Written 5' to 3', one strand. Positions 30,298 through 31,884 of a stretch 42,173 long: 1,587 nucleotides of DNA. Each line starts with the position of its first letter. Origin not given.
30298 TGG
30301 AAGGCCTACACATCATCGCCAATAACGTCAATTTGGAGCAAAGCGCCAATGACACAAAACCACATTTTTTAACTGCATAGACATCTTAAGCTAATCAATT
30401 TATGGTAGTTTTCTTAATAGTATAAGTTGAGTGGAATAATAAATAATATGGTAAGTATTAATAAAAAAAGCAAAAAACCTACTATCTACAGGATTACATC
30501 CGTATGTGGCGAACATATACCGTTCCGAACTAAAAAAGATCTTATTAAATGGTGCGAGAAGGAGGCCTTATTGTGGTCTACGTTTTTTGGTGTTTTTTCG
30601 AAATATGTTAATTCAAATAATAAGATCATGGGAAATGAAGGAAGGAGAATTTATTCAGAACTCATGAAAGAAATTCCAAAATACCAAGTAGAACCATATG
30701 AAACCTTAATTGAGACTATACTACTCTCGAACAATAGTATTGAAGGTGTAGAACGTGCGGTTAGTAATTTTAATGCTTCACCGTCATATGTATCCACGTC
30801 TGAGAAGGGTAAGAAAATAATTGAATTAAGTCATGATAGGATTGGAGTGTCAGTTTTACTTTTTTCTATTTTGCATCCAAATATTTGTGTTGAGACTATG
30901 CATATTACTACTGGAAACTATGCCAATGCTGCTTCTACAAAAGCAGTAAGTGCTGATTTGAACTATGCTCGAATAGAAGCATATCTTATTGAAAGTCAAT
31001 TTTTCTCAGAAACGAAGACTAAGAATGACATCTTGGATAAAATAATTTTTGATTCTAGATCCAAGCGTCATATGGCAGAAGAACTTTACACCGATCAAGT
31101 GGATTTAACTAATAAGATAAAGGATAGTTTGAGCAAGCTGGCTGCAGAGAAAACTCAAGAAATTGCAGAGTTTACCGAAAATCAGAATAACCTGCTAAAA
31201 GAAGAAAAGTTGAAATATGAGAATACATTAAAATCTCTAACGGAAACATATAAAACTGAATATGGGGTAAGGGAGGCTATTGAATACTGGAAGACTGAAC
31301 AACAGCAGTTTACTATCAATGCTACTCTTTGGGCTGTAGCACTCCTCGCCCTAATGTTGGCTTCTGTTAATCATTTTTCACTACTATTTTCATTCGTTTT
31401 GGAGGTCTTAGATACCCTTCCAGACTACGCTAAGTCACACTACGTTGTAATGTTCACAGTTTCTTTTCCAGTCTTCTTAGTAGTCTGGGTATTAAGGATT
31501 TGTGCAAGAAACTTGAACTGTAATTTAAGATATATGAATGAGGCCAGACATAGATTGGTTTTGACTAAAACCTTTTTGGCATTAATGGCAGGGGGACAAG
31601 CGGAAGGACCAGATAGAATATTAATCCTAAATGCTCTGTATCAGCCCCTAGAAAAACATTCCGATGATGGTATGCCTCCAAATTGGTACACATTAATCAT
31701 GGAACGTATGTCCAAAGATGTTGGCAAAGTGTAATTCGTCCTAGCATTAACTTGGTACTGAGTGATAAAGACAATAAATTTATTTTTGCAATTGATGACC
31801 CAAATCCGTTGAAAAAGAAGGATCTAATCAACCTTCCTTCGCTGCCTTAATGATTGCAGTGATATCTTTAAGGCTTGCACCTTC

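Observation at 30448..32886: Convergent pair of AT-rich membrane-protein genes sharing a 2TM + '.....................' C-terminal module, wedged between the early and late operons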

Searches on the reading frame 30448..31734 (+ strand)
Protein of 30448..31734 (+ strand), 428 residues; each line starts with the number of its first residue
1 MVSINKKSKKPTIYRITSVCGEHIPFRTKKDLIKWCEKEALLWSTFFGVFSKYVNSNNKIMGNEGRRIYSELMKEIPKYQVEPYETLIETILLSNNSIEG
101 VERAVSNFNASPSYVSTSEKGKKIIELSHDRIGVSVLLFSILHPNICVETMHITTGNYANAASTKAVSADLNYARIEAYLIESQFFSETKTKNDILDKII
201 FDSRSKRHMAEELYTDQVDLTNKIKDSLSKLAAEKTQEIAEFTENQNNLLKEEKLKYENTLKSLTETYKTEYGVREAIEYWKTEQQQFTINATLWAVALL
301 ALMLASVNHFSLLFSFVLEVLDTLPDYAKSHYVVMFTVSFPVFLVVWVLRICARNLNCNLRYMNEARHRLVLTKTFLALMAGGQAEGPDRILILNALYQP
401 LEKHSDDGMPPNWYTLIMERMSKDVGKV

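Call 3: search_protein_families(library=pfam, proteins=[window:30448-31734:+], max_evalue=1)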
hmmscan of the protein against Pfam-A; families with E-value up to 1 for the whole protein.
window:30448-31734:+ (428 aa): 7 families
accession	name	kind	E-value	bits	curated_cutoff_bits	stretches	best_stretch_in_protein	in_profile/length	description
PF19658.4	DUF6161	-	3.6e-11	43.4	27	1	211-399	11-203/216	Family of unknown function (DUF6161)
PF20990.2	DUF2207_C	-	0.0063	16.7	33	1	220-349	70-185/247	Predicted membrane protein (DUF2207) C-terminal domain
PF03040.20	CemA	-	0.0092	16.4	27.4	1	232-338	50-159/229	CemA family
PF22128.2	Alp7A_like_C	-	0.022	15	22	1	190-247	54-113/156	Alp7A C-terminal domain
PF18920.5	DUF5671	-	0.16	12.3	28.4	1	296-382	6-88/132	Domain of unknown function (DUF5671)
PF12329.13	TMF_DNA_bd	-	0.43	11.1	35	1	227-269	2-43/74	TATA element modulatory factor 1 DNA binding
PF06741.18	LsmAD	-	0.88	10.5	25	0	211-259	9-57/72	LsmAD domain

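Call 4: search_protein_families(library=padloc, proteins=[window:30448-31734:+], max_evalue=1)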
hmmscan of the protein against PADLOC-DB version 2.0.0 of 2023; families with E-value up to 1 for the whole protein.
window:30448-31734:+ (428 aa): 1 family
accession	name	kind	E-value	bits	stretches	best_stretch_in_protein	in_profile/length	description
PDLC02354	AbiZ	-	1.8e-05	22.3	1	183-398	165-372/398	AbiZ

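Call 5: search_protein_families(library=phrogs, proteins=[window:30448-31734:+], max_evalue=1)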
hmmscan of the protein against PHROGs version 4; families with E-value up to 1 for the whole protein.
window:30448-31734:+ (428 aa): 1 family
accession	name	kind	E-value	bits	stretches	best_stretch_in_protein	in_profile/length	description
phrog_27971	-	unknown function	0.00062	20.9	1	177-241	54-117/151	-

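Call 6: search_protein_families(library=ncbifam, proteins=[window:30448-31734:+], max_evalue=1)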
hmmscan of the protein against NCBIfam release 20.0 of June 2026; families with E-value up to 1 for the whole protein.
window:30448-31734:+ (428 aa): 1 family
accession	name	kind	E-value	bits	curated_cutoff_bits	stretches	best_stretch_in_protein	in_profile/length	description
NF005006.0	PRK06397.1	equivalog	0.028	14.6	126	1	235-279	22-64/111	V-type ATP synthase subunit H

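Call 10: find_homologous_proteins(query=window:30448-31734:+)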
Query window:30448-31734:+ (428 aa): 3 proteins with E <= 0.001 among 7825 candidates.
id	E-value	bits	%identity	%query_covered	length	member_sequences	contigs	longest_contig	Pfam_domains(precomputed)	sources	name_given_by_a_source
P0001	3.2e-282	953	100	100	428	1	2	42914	PF19658.5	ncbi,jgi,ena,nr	ncbi:MAG: hypothetical protein JKY93_01060 [Gammaproteobacteria bacterium]|nr:hypothetical protein [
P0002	5.8e-55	205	31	95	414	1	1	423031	PF19658.5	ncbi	-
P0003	1.3e-41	161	28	95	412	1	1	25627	PF19658.5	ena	-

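Call 28: search_protein_representatives(alignment_id=A2)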
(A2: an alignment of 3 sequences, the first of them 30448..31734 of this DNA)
Query: 3 sequences, 415 profile positions. Proteins with E-value up to 0.001 (for the whole library): 3352; up to 1e-10: 1662; up to 1e-30: 40. The best 150 are listed.
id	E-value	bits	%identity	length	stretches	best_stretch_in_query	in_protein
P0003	1.9e-219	745.2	-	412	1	1-414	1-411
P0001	3.1e-202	688.4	-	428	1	2-415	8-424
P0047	5.1e-96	338.5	-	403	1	24-414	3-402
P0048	1.3e-88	314.2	-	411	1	5-414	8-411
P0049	1.0e-77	278.2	-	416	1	13-414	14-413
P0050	5.3e-77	275.9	-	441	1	2-413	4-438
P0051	2.7e-66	240.6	-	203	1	126-324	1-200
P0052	3.0e-65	237.2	-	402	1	18-413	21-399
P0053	1.7e-52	195.2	-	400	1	8-413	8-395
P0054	6.5e-48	180.1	-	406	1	15-413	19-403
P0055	1.2e-47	179.2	-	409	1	19-413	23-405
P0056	4.5e-46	174.0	-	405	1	17-413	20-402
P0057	1.8e-44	168.7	-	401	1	14-412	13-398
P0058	1.2e-42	162.8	-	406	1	13-410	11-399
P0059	3.6e-42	161.2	-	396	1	16-413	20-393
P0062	5.9e-37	144.0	-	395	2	164-414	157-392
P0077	3.1e-32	128.4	-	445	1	215-415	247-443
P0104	2.4e-28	115.6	-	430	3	326-413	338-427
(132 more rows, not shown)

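Call 33: find_encoding_contigs(protein=P0002, flank=6000, max_places=3)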
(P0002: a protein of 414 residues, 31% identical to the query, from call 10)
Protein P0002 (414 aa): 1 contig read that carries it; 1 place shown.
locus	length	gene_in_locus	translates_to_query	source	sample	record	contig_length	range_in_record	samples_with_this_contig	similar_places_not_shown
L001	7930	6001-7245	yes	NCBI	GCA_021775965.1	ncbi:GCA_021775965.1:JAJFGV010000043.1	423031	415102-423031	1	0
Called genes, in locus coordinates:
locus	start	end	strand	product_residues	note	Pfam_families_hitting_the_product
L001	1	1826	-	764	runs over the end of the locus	PF08267:Meth_synt_1, PF01717:Meth_synt_2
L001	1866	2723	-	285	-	PF02219:MTHFR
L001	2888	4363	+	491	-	PF00155:Aminotran_1_2 (weak)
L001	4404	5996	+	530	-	PF00117:GATase, PF07722:Peptidase_C26 (weak), PF02540:NAD_synthase (weak), PF03054:tRNA_Me_trans (faint), PF00958:GMP_synt_C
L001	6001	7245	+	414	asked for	PF19658:DUF6161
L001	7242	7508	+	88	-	-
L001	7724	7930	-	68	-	?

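Call 34: find_encoding_contigs(protein=P0003, flank=6000, max_places=3)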
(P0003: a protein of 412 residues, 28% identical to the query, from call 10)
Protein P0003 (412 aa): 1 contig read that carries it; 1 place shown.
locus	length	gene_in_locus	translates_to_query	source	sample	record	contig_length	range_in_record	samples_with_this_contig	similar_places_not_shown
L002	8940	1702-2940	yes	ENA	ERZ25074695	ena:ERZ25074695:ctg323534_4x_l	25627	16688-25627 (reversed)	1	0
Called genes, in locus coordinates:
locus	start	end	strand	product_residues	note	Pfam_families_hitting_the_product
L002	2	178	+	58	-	?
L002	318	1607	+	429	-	PF00589:Phage_integrase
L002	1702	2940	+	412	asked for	PF19658:DUF6161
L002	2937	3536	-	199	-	PF00589:Phage_integrase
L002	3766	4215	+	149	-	PF23343:REP_ORF2-G2P (weak)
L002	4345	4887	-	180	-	-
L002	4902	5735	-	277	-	-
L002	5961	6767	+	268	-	PF13643:DUF4145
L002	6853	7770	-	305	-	-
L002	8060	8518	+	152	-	PF04657:DMT_YdcZ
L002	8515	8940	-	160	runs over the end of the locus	PF00293:NUDIX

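Call 43: search_protein_families(library=padloc, alignment_id=A4, max_evalue=0.001)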
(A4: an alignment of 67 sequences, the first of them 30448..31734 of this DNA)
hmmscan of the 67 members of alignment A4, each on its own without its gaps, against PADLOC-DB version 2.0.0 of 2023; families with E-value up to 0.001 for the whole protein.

A. member 1, window:30448-31734:+ (428 aa): 1 family
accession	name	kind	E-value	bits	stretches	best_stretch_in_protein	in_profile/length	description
PDLC02354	AbiZ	-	1.8e-05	22.3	1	183-398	165-372/398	AbiZ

B. families by the number of members that match (of 67 scanned): 5 families
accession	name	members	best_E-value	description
PDLC02354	AbiZ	64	1.1e-24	AbiZ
PDLC03843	LeoC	1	5.1e-05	-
PDLC03841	LeoBC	1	0.00033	-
PDLC03863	LmuB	1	0.00042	-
PDLC00254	LmuB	1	0.00075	AAA ATPase domain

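Call 48: predict_structure(alignment_id=A3)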
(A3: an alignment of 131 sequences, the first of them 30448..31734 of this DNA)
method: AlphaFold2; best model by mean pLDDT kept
length: 428 residues; sequences in the alignment: 131
mean_pLDDT: 89.9   pTM: 0.55
mean pLDDT of the five models: 89.9, 88.8, 88.6, 88.0, 87.8
residues with pLDDT >= 90: 302; 70-90: 90; 50-70: 31; < 50: 5
segments of 3 or more residues with pLDDT < 50: none
pLDDT, mean of each block of 10 residues (from residue 1): 56 93 94 97 97 94 91 96 98 94 97 94 97 97 88 69 88 95 73 83 93 96 97 98 98 97 90 89 97 98 97 93 87 92 96 97 95 91 85 86 62 71 68
secondary structure, 60 per line:
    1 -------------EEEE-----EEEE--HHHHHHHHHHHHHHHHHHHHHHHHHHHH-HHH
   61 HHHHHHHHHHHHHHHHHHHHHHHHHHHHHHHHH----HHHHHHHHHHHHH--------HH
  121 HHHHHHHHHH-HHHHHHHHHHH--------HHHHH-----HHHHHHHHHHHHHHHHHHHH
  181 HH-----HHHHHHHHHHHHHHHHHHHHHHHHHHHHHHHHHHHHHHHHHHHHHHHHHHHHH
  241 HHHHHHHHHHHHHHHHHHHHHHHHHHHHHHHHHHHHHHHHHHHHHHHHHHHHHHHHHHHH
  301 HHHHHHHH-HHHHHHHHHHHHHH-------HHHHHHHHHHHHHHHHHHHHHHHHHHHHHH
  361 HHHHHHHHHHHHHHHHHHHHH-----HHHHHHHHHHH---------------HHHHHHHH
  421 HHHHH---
elements in order: E14-17 E23-26 H29-56 H58-93 H98-110 H119-130 H132-142 H151-155 H161-182 H188-308 H310-323 H331-381 H387-397 H413-425

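Call 55: fold_search(model_id=the predicted structure, library=pdb)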
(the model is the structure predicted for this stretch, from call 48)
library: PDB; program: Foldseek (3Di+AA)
matches with E <= 10: 369; with E <= 0.001: 0
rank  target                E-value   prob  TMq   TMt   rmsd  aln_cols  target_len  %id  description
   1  8otz_F3               1.0e-01  0.51  0.17  0.17  41.7       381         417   12  48-nm repeat of the native axonemal doublet microtubule from bovine sperm (released 2023-11-22)
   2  9cpb_6G               2.6e-01  0.35  0.17  0.17  42.5       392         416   12  Atomic model of bovine Fallopian tube cilia doublet microtubule (48-nm periodicity) (released 2024-10-30)
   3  5vju                  2.7e-01  0.33  0.14  0.24  15.9       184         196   11  De Novo Photosynthetic Reaction Center Protein Variant Equipped with His-Tyr H-bond, Heme B, and Cd(II) ions (released 2018-04-25)
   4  8otz_F4               2.9e-01  0.30  0.16  0.17  40.7       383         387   12  48-nm repeat of the native axonemal doublet microtubule from bovine sperm (released 2023-11-22)
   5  7rro_C7               3.0e-01  0.30  0.17  0.17  42.5       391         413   12  Structure of the 48-nm repeat doublet microtubule from bovine tracheal cilia (released 2021-10-27)
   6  6m97                  3.2e-01  0.15  0.10  0.19  27.9       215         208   13  Crystal structure of the high-affinity copper transporter Ctr1 (released 2019-04-03)
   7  7rro_C6               3.3e-01  0.30  0.17  0.18  41.5       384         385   12  Structure of the 48-nm repeat doublet microtubule from bovine tracheal cilia (released 2021-10-27)
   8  9cpb_6M               3.3e-01  0.25  0.17  0.19  37.9       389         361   10  Atomic model of bovine Fallopian tube cilia doublet microtubule (48-nm periodicity) (released 2024-10-30)
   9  8iyj_A1               3.5e-01  0.20  0.15  0.17  40.4       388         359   10  Cryo-EM structure of the 48-nm repeat doublet microtubule from mouse sperm (released 2023-07-05)
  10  7rro_F1               3.6e-01  0.28  0.17  0.17  42.1       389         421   11  Structure of the 48-nm repeat doublet microtubule from bovine tracheal cilia (released 2021-10-27)
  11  8iyj_B4               3.6e-01  0.23  0.14  0.15  42.0       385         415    9  Cryo-EM structure of the 48-nm repeat doublet microtubule from mouse sperm (released 2023-07-05)
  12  8otz_C7               3.8e-01  0.25  0.17  0.17  42.9       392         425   12  48-nm repeat of the native axonemal doublet microtubule from bovine sperm (released 2023-11-22)
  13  9cpc_3K               3.8e-01  0.15  0.12  0.16  38.0       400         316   11  Atomic model of porcine brain ventricles cilia doublet microtubule (48-nm periodicity) (released 2024-10-23)
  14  7rro_B3               4.0e-01  0.11  0.11  0.13  41.1       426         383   10  Structure of the 48-nm repeat doublet microtubule from bovine tracheal cilia (released 2021-10-27)
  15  8iyj_T3               4.2e-01  0.25  0.17  0.17  41.2       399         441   11  Cryo-EM structure of the 48-nm repeat doublet microtubule from mouse sperm (released 2023-07-05)
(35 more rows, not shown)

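Call 57: search_dna_similar(query=window:30448-31734:+, collection=phages, mode=protein, max_evalue=0.001, max_rows=30)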
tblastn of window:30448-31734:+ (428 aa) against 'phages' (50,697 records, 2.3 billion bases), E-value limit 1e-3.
No match.

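Call 74: search_solved_structures(query=A3, max_evalue=1)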
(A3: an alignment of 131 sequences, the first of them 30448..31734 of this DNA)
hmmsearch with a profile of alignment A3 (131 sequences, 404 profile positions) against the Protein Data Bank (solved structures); distinct sequences matched with E-value up to 1: 95 (the best 60 are shown).
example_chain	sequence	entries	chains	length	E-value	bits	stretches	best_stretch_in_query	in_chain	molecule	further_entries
4tql_A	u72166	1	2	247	0.00033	23.2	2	153-244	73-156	Three helix bundle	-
4zry_B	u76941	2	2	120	0.0032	20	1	169-252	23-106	Keratin, type II cytoskeletal 1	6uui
6oqr_X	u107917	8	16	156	0.019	17.4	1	125-232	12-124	ATP synthase subunit b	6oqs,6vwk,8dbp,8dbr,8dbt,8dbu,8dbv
9cuy_c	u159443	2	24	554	0.032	16.7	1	165-240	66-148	Short tail fiber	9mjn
9o19_X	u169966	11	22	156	0.035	16.6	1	126-247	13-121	ATP synthase subunit b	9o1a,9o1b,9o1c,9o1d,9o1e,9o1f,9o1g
7p2y_b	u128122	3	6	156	0.04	16.4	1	123-232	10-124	ATP synthase subunit b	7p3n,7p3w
7jhj_R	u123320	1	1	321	0.044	16.2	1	262-325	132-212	BILF1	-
7zr2_A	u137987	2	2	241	0.047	16.1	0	166-236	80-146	Spike protein S2',Chimeric protein mimic of SARS-CoV-2 Spike HR1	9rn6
5t4o_I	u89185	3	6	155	0.05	16.1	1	126-232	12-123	ATP synthase subunit b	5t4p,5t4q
8dbw_X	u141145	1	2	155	0.055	15.9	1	126-232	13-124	ATP synthase subunit b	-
6oqt_X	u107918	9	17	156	0.056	15.9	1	126-232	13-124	ATP synthase subunit b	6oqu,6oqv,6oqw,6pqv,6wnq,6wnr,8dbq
6sny_A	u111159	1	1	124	0.074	15.5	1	169-246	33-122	Synthetic EPCR binding protein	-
6jfv_B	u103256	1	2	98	0.087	15.3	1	183-253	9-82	Keratin, type II cytoskeletal 5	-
8ek4_A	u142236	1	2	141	0.097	15.1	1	152-244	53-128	Ice-binding protein TIP-99a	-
3s84_A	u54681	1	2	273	0.1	15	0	180-246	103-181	Apolipoprotein A-IV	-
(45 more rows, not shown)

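Call 77: find_encoding_contigs(protein=P0001, flank=4000, max_places=4)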
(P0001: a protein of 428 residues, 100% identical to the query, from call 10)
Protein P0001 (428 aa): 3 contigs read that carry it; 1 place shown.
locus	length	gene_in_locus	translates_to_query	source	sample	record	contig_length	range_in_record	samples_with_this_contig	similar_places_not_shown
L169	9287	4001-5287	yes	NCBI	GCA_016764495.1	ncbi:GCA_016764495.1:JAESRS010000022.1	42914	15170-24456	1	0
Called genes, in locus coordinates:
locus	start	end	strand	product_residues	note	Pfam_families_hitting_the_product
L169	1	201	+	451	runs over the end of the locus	PF00145:DNA_methylase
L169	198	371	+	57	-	-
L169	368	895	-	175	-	PF01381:HTH_3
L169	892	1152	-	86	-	-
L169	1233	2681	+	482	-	PF00772:DnaB, PF03796:DnaB_C, PF06745:ATPase (weak), PF13481:AAA_25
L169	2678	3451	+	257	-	PF07120:DUF1376 (weak)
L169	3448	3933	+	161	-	PF19889:DUF6362 (faint)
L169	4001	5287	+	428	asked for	PF19658:DUF6161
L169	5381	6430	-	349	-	-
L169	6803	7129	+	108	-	-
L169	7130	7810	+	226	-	-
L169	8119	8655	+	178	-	-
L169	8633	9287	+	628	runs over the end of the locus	PF05876:GpA_ATPase, PF20454:GpA_nuclease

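Call 79: find_related_loci(query=A6, collection=viral_contigs, flank=5000)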
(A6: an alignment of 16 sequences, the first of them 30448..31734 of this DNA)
Query A6 (428 aa) in viral_contigs; peptide patterns used: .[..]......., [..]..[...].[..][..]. (x = any residue, [..] = any of these).
41 stretches matched a pattern; 1 encode a relative of the query (tblastn E <= 1e-3); 1 distinct loci.
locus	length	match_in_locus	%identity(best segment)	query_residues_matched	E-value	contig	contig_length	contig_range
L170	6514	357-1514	24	24-424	9e-26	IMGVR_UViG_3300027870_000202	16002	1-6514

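Call 80: find_related_loci(query=A6, collection=metagenome_contigs, flank=6000)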
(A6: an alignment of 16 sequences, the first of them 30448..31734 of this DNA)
Query A6 (428 aa) in metagenome_contigs; peptide patterns used: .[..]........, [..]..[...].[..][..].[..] (x = any residue, [..] = any of these).
66 stretches matched a pattern; 16 encode a relative of the query (tblastn E <= 1e-3); 16 distinct loci.
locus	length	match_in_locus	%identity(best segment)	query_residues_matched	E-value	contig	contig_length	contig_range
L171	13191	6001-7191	26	26-427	1e-37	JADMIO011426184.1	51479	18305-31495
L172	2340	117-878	28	194-422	1e-27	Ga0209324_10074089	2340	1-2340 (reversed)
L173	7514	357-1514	24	24-424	1e-24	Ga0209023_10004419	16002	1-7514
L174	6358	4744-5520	25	180-427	6e-22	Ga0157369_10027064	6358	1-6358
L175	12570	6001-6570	31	253-426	2e-21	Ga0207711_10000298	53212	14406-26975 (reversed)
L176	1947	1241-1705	30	266-423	1e-19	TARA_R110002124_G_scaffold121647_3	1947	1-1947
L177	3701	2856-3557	31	196-424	4e-19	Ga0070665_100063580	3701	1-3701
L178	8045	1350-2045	28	207-422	8e-18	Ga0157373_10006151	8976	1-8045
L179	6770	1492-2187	28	207-422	2e-17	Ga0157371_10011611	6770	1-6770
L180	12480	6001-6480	29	267-423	3e-17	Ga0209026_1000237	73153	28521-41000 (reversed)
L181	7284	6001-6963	23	94-423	6e-17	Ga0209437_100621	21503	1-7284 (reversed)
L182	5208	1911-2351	32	280-422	1e-15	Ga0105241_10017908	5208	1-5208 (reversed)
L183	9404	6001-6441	32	280-422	2e-15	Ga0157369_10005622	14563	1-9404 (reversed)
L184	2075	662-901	43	347-422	4e-15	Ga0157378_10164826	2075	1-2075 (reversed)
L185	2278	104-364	39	343-423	5e-12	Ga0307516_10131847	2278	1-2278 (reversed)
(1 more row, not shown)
